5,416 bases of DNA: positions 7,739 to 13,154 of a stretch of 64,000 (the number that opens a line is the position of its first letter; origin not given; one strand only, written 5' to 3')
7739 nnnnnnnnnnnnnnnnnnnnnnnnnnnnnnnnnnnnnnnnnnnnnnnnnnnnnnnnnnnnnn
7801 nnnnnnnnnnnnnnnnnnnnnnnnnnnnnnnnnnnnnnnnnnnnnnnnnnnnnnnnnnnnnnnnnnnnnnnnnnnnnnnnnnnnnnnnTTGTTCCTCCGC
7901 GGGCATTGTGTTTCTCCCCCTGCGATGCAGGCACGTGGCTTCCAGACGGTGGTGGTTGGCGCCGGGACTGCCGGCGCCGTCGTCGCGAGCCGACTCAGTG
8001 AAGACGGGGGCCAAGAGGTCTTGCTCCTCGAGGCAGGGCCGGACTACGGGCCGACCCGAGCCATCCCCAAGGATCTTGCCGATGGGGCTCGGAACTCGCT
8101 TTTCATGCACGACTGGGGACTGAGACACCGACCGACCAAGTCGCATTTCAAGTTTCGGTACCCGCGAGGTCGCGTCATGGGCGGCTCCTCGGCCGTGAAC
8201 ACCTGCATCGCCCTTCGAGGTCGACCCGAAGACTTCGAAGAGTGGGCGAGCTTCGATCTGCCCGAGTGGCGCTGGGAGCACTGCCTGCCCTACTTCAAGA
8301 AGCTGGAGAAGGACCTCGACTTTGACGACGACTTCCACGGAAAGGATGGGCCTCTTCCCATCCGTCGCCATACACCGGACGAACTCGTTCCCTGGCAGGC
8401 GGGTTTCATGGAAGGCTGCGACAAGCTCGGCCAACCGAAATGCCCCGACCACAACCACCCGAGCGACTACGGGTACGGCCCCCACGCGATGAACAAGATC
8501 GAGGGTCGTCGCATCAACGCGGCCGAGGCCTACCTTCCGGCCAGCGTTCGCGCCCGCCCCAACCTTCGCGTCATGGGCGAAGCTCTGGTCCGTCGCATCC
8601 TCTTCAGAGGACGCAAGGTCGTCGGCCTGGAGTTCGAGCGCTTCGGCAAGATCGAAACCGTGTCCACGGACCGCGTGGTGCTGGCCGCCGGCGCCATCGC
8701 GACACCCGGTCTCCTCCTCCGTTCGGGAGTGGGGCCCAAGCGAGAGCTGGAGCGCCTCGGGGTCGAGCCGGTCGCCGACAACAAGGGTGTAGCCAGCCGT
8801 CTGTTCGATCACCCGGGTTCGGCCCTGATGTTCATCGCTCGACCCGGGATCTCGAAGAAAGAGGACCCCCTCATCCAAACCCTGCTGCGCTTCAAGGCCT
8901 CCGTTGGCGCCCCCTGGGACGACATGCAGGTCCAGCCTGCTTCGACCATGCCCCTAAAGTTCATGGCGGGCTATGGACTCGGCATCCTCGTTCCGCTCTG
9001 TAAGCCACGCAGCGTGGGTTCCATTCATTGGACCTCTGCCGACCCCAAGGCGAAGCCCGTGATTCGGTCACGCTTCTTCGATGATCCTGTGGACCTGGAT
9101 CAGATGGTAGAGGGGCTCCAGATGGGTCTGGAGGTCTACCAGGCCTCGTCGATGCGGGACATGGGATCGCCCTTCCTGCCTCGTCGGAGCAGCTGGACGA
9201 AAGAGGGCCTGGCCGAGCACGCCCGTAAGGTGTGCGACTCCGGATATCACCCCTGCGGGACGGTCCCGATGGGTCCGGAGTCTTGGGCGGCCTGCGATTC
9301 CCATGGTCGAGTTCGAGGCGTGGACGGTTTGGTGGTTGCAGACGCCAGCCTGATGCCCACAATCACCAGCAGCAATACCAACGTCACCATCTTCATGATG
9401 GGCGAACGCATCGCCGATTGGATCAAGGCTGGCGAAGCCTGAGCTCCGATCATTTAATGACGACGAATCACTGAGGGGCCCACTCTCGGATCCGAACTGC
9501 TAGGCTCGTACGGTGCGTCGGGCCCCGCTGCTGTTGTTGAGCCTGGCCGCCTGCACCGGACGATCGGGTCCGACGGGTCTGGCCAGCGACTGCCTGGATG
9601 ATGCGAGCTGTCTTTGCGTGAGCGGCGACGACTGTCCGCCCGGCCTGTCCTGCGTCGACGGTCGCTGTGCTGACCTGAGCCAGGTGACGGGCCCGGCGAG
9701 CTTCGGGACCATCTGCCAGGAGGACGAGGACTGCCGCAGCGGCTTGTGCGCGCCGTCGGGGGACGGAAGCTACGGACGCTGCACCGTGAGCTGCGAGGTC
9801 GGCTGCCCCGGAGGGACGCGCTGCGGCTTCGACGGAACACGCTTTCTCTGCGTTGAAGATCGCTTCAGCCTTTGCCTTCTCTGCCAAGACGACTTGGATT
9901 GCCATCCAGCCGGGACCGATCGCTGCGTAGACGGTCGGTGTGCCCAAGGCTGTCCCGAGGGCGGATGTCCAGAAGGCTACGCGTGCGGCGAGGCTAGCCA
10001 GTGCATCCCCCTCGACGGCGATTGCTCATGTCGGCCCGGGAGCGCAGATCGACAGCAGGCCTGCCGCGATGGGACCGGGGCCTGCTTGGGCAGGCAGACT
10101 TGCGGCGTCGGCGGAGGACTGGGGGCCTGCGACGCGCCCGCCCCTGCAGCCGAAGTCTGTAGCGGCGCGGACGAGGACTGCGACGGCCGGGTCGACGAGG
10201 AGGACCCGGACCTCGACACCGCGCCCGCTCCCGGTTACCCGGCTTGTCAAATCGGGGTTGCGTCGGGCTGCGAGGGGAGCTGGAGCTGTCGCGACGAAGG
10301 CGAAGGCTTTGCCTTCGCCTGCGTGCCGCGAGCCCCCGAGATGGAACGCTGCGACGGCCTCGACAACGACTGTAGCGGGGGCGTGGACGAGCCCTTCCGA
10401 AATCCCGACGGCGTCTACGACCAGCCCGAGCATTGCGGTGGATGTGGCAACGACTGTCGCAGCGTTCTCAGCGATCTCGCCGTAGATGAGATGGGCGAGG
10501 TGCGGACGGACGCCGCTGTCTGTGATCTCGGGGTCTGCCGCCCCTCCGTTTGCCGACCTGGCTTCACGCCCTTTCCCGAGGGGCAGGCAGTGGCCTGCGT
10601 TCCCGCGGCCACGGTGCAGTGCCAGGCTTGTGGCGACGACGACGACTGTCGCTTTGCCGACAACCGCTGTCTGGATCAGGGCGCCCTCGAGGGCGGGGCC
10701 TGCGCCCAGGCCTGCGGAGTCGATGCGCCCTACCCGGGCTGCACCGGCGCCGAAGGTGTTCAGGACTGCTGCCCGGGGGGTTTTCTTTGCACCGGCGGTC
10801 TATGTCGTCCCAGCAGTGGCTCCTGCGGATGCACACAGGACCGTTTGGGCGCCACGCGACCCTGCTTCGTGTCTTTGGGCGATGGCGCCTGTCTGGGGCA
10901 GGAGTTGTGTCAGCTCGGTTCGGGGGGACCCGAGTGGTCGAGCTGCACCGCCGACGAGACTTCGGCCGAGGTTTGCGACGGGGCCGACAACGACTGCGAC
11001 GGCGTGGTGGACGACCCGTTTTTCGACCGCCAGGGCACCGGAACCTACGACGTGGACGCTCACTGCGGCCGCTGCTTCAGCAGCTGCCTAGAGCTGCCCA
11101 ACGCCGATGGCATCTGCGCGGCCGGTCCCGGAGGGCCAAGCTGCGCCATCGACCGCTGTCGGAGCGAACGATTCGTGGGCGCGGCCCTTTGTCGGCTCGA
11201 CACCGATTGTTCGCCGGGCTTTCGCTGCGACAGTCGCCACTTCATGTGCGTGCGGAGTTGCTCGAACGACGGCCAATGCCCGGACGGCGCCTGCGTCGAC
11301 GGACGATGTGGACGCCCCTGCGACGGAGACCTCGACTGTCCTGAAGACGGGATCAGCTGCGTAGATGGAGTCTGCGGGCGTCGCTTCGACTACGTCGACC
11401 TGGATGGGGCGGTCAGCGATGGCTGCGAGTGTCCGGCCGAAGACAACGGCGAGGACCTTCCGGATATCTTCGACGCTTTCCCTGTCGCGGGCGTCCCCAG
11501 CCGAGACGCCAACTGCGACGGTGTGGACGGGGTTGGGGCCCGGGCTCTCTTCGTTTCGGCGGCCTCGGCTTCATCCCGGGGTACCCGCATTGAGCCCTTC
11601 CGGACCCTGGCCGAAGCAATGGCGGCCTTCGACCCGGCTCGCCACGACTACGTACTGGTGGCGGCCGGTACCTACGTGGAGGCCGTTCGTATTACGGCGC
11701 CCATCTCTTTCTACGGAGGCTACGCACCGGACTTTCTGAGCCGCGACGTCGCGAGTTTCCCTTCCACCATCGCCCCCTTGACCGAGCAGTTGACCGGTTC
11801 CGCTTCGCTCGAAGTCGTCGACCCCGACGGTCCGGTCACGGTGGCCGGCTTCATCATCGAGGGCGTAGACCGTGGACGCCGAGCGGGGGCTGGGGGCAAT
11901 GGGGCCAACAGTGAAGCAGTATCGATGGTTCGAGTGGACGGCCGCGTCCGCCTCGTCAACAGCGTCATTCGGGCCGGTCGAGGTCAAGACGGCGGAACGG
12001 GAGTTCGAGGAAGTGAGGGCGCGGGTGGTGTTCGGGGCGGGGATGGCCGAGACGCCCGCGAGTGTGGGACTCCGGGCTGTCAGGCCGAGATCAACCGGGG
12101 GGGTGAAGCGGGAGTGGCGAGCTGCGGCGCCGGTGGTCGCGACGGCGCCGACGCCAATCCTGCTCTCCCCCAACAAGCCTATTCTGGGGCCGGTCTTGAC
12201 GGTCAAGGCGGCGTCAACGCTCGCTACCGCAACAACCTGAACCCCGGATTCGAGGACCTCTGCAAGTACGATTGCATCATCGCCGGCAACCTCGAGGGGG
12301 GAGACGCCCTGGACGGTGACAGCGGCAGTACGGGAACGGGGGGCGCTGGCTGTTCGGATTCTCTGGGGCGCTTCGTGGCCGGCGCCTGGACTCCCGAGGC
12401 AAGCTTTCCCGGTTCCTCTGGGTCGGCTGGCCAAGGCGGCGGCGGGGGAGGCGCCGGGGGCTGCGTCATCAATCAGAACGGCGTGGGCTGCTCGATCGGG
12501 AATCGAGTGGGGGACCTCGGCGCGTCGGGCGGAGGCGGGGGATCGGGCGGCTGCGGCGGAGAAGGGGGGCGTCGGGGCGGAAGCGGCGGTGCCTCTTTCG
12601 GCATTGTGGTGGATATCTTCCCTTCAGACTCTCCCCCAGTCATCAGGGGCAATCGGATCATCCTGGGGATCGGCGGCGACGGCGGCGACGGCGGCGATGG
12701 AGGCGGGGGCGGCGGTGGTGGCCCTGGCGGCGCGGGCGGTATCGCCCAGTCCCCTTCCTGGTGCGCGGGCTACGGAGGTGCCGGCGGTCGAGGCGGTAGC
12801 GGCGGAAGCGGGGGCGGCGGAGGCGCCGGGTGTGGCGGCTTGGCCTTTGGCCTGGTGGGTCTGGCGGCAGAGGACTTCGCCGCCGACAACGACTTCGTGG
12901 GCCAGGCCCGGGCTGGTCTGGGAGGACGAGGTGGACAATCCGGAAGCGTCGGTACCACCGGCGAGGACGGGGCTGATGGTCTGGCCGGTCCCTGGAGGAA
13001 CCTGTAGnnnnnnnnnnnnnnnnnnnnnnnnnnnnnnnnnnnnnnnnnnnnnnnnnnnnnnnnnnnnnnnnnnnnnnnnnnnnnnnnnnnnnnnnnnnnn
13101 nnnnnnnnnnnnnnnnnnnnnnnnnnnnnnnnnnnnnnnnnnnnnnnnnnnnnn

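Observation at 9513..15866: Head-to-tail pair of giant paralogous lipoproteins: MopE-like Cys repeats + beta-helix-like core + poly-Gly tail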

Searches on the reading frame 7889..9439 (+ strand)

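Call 12: search_protein_families(library=pfam, proteins=[window:7889-9439:+], max_evalue=0.001)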
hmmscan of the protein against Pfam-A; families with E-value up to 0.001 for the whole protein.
window:7889-9439:+ (517 aa): 6 families
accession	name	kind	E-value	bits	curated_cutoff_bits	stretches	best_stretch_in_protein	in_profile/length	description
PF00732.25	GMC_oxred_N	-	3.9e-38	131.9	23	1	19-309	2-217/218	GMC oxidoreductase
PF05199.19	GMC_oxred_C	-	1.6e-32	113.4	24.6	1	373-505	1-139/139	GMC oxidoreductase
PF01266.30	DAO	-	2.9e-06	27.5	27.9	1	21-283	3-215/353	FAD dependent oxidoreductase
PF13450.12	NAD_binding_8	-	4.5e-06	27.3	21.9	1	22-79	1-50/68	NAD(P)-binding Rossmann-like domain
PF00890.30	FAD_binding_2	-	1.8e-05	24.6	20.4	0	21-52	3-33/414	FAD binding domain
PF07992.20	Pyr_redox_2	-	0.00013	22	26.1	0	19-53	2-35/291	Pyridine nucleotide-disulphide oxidoreductase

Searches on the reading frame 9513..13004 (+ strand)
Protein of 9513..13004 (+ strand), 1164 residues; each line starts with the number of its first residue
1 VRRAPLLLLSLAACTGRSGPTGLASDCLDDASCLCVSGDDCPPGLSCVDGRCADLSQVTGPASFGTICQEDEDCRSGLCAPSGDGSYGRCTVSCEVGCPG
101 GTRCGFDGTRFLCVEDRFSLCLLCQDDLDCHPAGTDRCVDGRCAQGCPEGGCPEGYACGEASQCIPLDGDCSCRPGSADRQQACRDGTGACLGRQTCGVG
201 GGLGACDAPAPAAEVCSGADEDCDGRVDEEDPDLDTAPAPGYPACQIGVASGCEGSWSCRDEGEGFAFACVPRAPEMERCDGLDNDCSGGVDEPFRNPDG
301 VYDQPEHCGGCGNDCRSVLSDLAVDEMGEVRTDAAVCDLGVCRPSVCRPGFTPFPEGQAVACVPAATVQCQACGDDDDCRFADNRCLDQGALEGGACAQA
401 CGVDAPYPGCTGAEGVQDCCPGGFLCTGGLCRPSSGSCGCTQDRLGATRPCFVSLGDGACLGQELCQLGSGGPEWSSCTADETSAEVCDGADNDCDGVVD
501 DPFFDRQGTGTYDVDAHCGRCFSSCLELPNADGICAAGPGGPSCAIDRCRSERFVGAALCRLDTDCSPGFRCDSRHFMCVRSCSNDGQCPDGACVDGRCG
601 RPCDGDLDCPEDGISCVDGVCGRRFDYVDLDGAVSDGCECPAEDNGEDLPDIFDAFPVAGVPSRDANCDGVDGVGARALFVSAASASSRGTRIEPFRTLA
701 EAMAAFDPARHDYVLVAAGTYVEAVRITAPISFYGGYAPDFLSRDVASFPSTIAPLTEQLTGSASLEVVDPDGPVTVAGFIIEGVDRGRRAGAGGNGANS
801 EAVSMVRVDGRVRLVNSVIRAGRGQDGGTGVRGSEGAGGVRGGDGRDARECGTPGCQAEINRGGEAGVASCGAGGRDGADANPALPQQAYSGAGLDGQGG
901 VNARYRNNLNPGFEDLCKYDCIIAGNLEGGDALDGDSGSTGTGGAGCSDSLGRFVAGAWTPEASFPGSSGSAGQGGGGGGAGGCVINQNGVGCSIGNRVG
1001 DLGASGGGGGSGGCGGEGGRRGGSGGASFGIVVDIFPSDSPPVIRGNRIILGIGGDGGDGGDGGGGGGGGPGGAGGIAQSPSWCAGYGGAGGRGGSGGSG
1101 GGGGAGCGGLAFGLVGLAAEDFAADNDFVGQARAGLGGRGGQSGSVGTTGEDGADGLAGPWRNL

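Call 7: search_protein_families(library=pfam, proteins=[window:9513-13004:+], max_evalue=1)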
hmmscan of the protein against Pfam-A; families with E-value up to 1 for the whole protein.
window:9513-13004:+ (1164 aa): 2 families
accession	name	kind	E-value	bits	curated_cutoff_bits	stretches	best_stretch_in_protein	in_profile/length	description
PF11617.13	Cu-binding_MopE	-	4.2e-10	40.1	27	3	277-293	14-30/30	Putative metal-binding motif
PF16622.11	zf-C2H2_11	-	0.57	10.3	27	0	517-527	9-19/29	zinc-finger C2H2-type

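Call 8: search_protein_families(library=ncbifam, proteins=[window:9513-13004:+], max_evalue=1)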
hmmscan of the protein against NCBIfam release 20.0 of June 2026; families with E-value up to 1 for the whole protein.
window:9513-13004:+ (1164 aa): 1 family
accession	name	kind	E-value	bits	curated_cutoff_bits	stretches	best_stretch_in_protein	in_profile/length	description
NF047854.1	LIC10774_subfam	equivalog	0.0062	15.5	380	1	686-732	70-114/358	LIC10774/LIC10365 family surface protein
